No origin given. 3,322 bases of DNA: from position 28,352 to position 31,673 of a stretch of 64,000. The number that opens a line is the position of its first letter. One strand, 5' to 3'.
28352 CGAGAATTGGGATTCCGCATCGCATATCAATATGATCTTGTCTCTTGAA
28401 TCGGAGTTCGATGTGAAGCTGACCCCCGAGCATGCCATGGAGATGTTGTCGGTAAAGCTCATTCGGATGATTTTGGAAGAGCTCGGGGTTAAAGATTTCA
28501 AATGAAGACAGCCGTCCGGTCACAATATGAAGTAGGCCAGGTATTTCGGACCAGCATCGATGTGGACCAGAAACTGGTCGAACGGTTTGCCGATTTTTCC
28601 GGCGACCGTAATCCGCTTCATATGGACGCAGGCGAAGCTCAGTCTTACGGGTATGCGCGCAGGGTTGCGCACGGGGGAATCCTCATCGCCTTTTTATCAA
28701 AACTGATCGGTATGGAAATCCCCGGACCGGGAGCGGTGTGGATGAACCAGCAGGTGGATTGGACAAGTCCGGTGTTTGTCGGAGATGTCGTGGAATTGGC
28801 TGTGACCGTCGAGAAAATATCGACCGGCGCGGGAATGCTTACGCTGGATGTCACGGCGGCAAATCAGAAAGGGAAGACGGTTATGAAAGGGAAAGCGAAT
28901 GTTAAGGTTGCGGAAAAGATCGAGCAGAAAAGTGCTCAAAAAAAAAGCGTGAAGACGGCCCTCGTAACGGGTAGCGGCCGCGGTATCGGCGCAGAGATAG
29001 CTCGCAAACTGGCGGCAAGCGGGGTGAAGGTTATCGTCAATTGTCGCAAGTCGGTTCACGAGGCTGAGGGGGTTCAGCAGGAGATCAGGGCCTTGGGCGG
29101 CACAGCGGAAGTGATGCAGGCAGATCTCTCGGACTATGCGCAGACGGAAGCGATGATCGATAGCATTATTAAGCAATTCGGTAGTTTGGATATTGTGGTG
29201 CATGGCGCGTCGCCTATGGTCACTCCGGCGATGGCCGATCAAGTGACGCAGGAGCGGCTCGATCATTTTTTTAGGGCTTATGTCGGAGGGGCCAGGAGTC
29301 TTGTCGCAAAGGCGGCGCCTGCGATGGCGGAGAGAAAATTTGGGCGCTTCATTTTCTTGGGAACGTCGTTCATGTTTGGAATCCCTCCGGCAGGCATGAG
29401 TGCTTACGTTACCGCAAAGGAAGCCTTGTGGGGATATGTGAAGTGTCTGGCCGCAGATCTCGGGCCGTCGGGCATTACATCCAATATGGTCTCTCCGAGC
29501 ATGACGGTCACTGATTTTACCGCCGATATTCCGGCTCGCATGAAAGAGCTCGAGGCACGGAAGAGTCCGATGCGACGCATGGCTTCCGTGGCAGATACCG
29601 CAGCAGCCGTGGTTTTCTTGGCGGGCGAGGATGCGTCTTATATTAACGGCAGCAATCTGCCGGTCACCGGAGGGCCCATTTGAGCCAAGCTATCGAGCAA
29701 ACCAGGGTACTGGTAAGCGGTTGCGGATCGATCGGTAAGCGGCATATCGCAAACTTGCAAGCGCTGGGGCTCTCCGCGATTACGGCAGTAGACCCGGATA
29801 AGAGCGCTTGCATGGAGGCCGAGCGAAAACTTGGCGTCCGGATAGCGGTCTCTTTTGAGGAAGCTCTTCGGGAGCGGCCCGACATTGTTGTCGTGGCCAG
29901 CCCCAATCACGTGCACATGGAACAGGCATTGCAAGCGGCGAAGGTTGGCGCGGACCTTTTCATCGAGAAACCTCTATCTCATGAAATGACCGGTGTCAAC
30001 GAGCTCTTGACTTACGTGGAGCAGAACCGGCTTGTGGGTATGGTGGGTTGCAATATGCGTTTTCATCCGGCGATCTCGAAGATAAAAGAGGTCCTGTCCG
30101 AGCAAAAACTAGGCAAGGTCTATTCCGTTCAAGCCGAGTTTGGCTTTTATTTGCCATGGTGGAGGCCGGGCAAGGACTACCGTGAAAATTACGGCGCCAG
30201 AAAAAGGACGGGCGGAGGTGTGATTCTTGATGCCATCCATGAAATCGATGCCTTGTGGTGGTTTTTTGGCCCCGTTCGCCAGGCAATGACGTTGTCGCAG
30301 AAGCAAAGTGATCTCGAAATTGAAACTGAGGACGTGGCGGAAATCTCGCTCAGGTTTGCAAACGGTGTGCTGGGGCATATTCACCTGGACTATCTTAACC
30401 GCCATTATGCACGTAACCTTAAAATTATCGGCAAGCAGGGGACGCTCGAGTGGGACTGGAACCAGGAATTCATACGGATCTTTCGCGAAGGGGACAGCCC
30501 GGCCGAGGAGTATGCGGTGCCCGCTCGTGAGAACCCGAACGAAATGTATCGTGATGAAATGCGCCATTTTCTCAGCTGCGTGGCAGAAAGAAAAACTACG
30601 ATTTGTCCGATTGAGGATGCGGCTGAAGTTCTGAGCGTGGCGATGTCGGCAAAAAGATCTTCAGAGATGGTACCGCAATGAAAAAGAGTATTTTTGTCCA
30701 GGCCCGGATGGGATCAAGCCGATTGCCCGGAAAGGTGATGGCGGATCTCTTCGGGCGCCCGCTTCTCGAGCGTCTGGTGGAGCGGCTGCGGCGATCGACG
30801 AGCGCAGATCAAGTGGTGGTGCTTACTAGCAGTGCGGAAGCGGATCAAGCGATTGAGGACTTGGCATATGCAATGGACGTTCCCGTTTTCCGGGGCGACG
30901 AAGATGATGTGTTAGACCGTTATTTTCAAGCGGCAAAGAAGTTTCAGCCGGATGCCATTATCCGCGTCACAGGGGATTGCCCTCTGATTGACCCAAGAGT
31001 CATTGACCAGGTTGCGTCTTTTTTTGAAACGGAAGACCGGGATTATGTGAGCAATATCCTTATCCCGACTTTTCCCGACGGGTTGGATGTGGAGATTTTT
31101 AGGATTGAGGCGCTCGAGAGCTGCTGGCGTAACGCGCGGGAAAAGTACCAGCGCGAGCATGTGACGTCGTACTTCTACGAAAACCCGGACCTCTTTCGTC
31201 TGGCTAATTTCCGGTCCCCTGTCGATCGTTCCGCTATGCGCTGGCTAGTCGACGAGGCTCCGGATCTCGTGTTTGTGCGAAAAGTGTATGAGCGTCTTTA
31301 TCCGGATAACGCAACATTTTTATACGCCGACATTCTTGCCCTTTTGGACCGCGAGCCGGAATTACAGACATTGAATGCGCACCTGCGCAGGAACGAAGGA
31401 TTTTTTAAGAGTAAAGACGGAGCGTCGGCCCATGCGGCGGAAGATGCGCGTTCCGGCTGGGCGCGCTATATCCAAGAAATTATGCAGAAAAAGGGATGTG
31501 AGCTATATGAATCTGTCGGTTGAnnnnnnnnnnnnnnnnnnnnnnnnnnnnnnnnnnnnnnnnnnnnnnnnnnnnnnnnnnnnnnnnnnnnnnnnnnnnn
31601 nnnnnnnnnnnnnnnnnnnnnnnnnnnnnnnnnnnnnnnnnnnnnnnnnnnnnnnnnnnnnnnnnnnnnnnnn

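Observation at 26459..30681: FkbH/ACP/dehydratase-reductase/oxidoreductase cassette inserted between pseI and pseF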

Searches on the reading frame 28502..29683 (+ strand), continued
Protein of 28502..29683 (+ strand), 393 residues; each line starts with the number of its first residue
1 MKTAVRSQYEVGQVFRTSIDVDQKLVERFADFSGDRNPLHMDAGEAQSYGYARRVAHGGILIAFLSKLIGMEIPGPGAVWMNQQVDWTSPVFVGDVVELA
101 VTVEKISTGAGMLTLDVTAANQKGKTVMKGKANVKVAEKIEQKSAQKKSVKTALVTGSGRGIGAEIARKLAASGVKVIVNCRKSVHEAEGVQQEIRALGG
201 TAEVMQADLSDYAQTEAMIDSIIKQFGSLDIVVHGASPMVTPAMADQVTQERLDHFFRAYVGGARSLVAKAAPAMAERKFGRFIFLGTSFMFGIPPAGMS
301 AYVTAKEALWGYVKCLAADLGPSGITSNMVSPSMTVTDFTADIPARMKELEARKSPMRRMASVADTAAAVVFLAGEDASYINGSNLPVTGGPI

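Call 86: find_encoding_contigs(protein=P0122, flank=10000, max_places=1)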
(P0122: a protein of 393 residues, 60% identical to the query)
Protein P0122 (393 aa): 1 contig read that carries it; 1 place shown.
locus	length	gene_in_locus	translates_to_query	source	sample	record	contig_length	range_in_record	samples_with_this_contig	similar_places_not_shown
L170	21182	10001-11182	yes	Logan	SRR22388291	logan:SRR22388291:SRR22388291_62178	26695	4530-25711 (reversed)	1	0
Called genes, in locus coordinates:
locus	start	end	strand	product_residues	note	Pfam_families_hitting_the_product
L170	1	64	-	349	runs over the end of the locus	?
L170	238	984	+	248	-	PF00535:Glycos_transf_2, PF13641:Glyco_tranf_2_3 (weak)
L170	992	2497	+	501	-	PF13231:PMT_2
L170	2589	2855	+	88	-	PF12728:HTH_17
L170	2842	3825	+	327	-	PF01370:Epimerase, PF02719:Polysacc_synt_2, PF04321:RmlD_sub_bind, PF05368:NmrA (weak), PF01073:3Beta_HSD, PF07993:NAD_binding_4 (faint), PF13460:NAD_binding_10, PF16363:GDP_Man_Dehyd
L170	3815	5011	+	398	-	PF01041:DegT_DnrJ_EryC1, PF00155:Aminotran_1_2 (weak), PF01053:Cys_Met_Meta_PP, PF01212:Beta_elim_lyase (weak)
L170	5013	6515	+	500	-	PF13673:Acetyltransf_10 (faint), PF04101:Glyco_tran_28_C, PF13302:Acetyltransf_3, PF00583:Acetyltransf_1, PF13523:Acetyltransf_8 (weak), PF13508:Acetyltransf_7, PF08445:FR47 (weak)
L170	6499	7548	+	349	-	PF03102:NeuB, PF08666:SAF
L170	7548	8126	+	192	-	PF13302:Acetyltransf_3, PF13523:Acetyltransf_8 (weak)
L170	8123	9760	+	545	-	PF21211:FkbH_N, PF12689:Acid_PPase (faint)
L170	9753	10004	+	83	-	-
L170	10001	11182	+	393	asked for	PF01575:MaoC_dehydratas, PF13452:FAS1_DH_region, PF00106:adh_short, PF01370:Epimerase (weak), PF08659:KR, PF13561:adh_short_C2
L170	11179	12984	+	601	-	PF01408:GFO_IDH_MocA, PF12804:NTP_transf_3 (faint), PF22725:GFO_IDH_MocA_C3, PF02894:GFO_IDH_MocA_C, PF02348:CTP_transf_3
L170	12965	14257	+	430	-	PF00202:Aminotran_3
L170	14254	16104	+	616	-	PF05159:Capsule_synth (weak)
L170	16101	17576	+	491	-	PF01943:Polysacc_synt, PF13440:Polysacc_synt_3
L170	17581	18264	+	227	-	PF01209:Ubie_methyltran, PF13489:Methyltransf_23, PF13847:Methyltransf_31, PF08241:Methyltransf_11, PF08242:Methyltransf_12, PF13649:Methyltransf_25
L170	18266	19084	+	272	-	PF01066:CDP-OH_P_transf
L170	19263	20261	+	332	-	PF01073:3Beta_HSD, PF01370:Epimerase, PF02719:Polysacc_synt_2, PF04321:RmlD_sub_bind, PF05368:NmrA (weak), PF13460:NAD_binding_10, PF16363:GDP_Man_Dehyd, PF07993:NAD_binding_4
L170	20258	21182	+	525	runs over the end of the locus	PF01467:CTP_transf_like, PF00294:PfkB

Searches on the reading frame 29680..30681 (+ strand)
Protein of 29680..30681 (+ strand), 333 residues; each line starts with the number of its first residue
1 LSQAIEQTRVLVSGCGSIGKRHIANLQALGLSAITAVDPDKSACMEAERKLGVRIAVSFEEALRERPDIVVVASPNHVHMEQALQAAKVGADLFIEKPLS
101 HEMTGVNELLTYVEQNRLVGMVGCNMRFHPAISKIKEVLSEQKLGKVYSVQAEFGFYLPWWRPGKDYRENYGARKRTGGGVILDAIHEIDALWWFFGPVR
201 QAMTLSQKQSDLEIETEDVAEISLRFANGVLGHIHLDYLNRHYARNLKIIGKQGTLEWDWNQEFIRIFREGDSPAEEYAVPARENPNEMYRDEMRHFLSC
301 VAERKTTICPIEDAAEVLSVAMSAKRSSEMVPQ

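Call 4: search_protein_families(library=pfam, proteins=[window:29680-30681:+], max_evalue=0.01)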
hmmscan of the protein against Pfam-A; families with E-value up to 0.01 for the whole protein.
window:29680-30681:+ (333 aa): 9 families
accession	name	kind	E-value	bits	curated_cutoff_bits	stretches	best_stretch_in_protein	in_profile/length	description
PF22725.1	GFO_IDH_MocA_C3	-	5e-22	78.6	27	1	133-257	2-124/124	GFO/IDH/MocA C-terminal domain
PF02894.22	GFO_IDH_MocA_C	-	2e-19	70.7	22.9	1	136-329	1-211/218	Oxidoreductase family, C-terminal alpha/beta domain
PF01408.29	GFO_IDH_MocA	-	4.2e-18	66.6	24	1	9-123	2-119/120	Oxidoreductase family, NAD-binding Rossmann fold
PF02826.25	2-Hacid_dh_C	-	1.1e-05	25.4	25.1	1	2-87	31-112/178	D-isomer specific 2-hydroxyacid dehydrogenase, NAD binding domain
PF00899.27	ThiF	-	7.7e-05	22.4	28.1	1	3-41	16-54/238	ThiF family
PF07991.19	KARI_N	-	0.00055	20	20.6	1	5-81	2-75/165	Acetohydroxy acid isomeroreductase, NADPH-binding domain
PF03807.23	F420_oxidored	-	0.00057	20.9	21.6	1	14-80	6-73/94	NADP oxidoreductase coenzyme F420-dependent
PF02254.24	TrkA_N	-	0.0054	17.5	23.8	0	10-54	1-43/116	TrkA-N domain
PF13241.12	NAD_binding_7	-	0.0075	17.3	22.1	0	5-88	5-83/104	Putative NAD(P)-binding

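Call 6: search_protein_families(library=ncbifam, proteins=[window:29680-30681:+], max_evalue=0.001)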
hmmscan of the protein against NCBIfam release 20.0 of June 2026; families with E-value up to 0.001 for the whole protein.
window:29680-30681:+ (333 aa): 11 families
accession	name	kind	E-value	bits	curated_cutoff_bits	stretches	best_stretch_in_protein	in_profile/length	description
TIGR04380.1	myo_inos_iolG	equivalog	3.4e-39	134.6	355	1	9-329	3-324/330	inositol 2-dehydrogenase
NF040723.1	UDP-GlcNAcDh_Arch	equivalog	1.9e-37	129.4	450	1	9-328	2-301/302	UDP-N-acetylglucosamine 3-dehydrogenase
NF052479.1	LevoglcsnDh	equivalog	1.4e-15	56.9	650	1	36-204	41-210/386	levoglucosan dehydrogenase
NF052679.1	InsChiInosDhIolG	equivalog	1.1e-12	47.6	540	1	9-310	4-300/343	bifunctional inositol 2-dehydrogenase/D-chiro-inositol 1-dehydrogenase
NF041392.1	XylDh_Gfo6_Halo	equivalog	1.6e-12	46.9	350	1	62-259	78-276/350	D-xylose 1-dehydrogenase Gfo6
NF008607.0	PRK11579.1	subfamily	5.1e-10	38.9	330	1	27-205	28-197/346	oxidoreductase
NF058561.1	BT_2158_fam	equivalog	8e-09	34.6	750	1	12-152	40-182/487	glycoside 3-dehydrogenase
NF007574.0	PRK10206.1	equivalog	6.9e-07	28.6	352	1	68-160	67-159/345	oxidoreductase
NF009825.0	PRK13302.1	equivalog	0.00019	21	253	1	4-83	3-84/271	aspartate dehydrogenase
TIGR03366.1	HpnZ_proposed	hypoth_equivalog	0.00044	19.5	328.1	1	4-80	153-227/315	putative phosphonate catabolism associated alcohol dehydrogenase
TIGR00465.1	ilvC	equivalog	0.00056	19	226.15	1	6-82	2-75/314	ketol-acid reductoisomerase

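Call 47: search_solved_structures(query=window:29680-30681:+, max_evalue=1e-10)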
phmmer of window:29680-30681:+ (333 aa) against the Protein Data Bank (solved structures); distinct sequences matched with E-value up to 1e-10: 14.
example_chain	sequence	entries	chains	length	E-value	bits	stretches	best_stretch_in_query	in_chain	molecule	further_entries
3q2i_A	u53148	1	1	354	1.7e-19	73.4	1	9-256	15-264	dehydrogenase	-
3q2k_A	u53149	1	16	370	8.7e-19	71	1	10-256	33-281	oxidoreductase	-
3ezy_A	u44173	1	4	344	4.7e-18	68.6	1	9-329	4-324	Dehydrogenase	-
6a3f_A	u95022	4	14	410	1.8e-14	56.8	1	37-197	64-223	Putative dehydrogenase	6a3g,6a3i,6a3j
6nor_A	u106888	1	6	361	2.7e-14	56.2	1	3-259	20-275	Putative NAD dependent dehydrogenase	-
3cea_A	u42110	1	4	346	5.7e-14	55.2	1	8-328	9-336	Myo-inositol 2-dehydrogenase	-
2glx_A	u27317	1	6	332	1.8e-13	53.5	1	26-256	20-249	1,5-anhydro-D-fructose reductase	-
9m37_A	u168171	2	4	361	1.7e-12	50.4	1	12-237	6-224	P581a DgpA2 and isoorientin complex structure | Gfo/Idh/MocA family protein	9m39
6z3b_A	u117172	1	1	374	2.7e-12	49.7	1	30-207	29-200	Gfo/Idh/MocA family oxidoreductase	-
6z3b_B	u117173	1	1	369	2.8e-12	49.6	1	30-207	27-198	Gfo/Idh/MocA family oxidoreductase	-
6z3c_AAA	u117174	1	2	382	2.9e-12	49.6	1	30-207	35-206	Gfo/Idh/MocA family oxidoreductase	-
3e18_A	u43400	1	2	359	3.9e-12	49.2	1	6-265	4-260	oxidoreductase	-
3db2_A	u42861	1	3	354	3.9e-12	49.2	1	61-235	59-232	putative NADPH-dependent oxidoreductase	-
8w9s_A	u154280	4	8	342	5.3e-12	48.7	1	5-204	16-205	NADH-dependent dihydrogenase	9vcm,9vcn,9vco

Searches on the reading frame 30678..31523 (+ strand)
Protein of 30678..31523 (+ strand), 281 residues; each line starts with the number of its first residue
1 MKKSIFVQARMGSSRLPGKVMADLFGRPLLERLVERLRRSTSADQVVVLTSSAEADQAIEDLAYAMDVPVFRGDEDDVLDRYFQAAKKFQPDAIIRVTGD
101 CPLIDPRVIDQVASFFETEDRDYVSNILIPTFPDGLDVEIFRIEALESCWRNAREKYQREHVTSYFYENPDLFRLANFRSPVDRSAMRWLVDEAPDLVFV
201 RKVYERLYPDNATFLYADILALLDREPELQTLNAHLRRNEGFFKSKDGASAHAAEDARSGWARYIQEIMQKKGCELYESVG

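Call 4: search_protein_families(library=pfam, proteins=[window:30678-31523:+], max_evalue=0.01)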
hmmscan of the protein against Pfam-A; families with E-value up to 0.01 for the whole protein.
window:30678-31523:+ (281 aa): 2 families
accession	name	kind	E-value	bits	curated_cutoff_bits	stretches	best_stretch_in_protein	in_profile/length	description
PF02348.25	CTP_transf_3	-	3.4e-37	128.8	22.6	1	6-179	3-176/217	Cytidylyltransferase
PF12804.13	NTP_transf_3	-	6.7e-10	39.8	27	1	10-124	11-119/160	MobA-like NTP transferase domain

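Call 6: search_protein_families(library=ncbifam, proteins=[window:30678-31523:+], max_evalue=0.001)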
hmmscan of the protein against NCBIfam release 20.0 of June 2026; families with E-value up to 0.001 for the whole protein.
window:30678-31523:+ (281 aa): 10 families
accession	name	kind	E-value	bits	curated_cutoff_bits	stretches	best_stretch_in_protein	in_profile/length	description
NF009905.0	PRK13368.1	subfamily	3.7e-22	78.8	255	1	1-127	1-125/243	3-deoxy-manno-octulosonate cytidylyltransferase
NF003952.0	PRK05450.1-5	subfamily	8.5e-21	74.2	193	1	2-124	2-124/250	3-deoxy-manno-octulosonate cytidylyltransferase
NF003948.0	PRK05450.1-1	equivalog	7.5e-16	58.1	281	1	2-124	5-128/248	3-deoxy-manno-octulosonate cytidylyltransferase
NF003950.0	PRK05450.1-3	subfamily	3.8e-14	52.6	234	1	1-121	1-122/248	3-deoxy-manno-octulosonate cytidylyltransferase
TIGR00466.1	kdsB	equivalog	1.9e-13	50.4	155.2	1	4-119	4-119/241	3-deoxy-manno-octulosonate cytidylyltransferase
TIGR03310.1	matur_MocA_YgfJ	equivalog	1e-05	25.6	186.45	1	10-123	12-122/188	molybdenum cofactor cytidylyltransferase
TIGR03584.1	PseF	equivalog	1e-05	25.3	205.7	1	6-74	3-69/222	pseudaminic acid cytidylyltransferase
NF001457.0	PRK00317.1-3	equivalog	9.5e-05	22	164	1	19-119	19-116/200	molybdenum cofactor guanylyltransferase MobA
NF010933.0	PRK14353.1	equivalog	0.00036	19.3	505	1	9-115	17-123/453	bifunctional UDP-N-acetylglucosamine diphosphorylase/glucosamine-1-phosphate N-acetyltransferase GlmU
TIGR01173.1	glmU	equivalog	0.0006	18.8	366.85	1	10-113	13-114/452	bifunctional UDP-N-acetylglucosamine diphosphorylase/glucosamine-1-phosphate N-acetyltransferase GlmU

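Call 49: search_solved_structures(query=window:30678-31523:+, max_evalue=0.001)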
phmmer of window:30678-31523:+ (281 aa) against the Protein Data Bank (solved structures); distinct sequences matched with E-value up to 0.001: 14.
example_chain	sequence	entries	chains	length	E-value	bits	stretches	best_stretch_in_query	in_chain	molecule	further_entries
6oew_A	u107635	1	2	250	2.5e-40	142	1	1-229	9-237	Cytidylyltransferase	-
1gq9_A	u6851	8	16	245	6.3e-13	52.2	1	3-112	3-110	3-DEOXY-MANNO-OCTULOSONATE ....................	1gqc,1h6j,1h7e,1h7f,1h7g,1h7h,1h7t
8ees_A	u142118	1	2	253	2e-12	50.6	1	5-117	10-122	3-deoxy-manno-octulosonate cytidylyltransferase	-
4xwi_A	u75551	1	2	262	2.3e-11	47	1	5-119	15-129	3-deoxy-manno-octulosonate cytidylyltransferase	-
3jtj_A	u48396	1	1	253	2.9e-11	46.7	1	6-114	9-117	3-deoxy-manno-octulosonate cytidylyltransferase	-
1vh1_A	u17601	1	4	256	6.8e-11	45.5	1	5-115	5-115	3-deoxy-manno-octulosonate cytidylyltransferase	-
3k8d_A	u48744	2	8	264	7.3e-11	45.4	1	5-115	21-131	3-deoxy-manno-octulosonate cytidylyltransferase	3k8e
3tqd_A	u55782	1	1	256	1.2e-10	44.7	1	4-130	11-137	3-deoxy-manno-octulosonate cytidylyltransferase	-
3oam_A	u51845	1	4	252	6.2e-10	42.4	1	4-114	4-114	3-deoxy-manno-octulosonate cytidylyltransferase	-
3duv_A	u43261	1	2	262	1.6e-09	41.1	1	4-114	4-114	3-deoxy-manno-octulosonate cytidylyltransferase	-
1vh3_A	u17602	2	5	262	1.6e-09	41.1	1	4-114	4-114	3-deoxy-manno-octulosonate cytidylyltransferase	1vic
4fcu_A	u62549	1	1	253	7.4e-09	38.8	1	3-122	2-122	3-deoxy-manno-octulosonate cytidylyltransferase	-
3pol_A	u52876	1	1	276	7.8e-09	38.8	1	3-121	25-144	3-deoxy-manno-octulosonate cytidylyltransferase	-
2y6p_A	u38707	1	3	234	8.8e-08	35.3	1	1-111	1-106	3-DEOXY-MANNO-OCTULOSONATE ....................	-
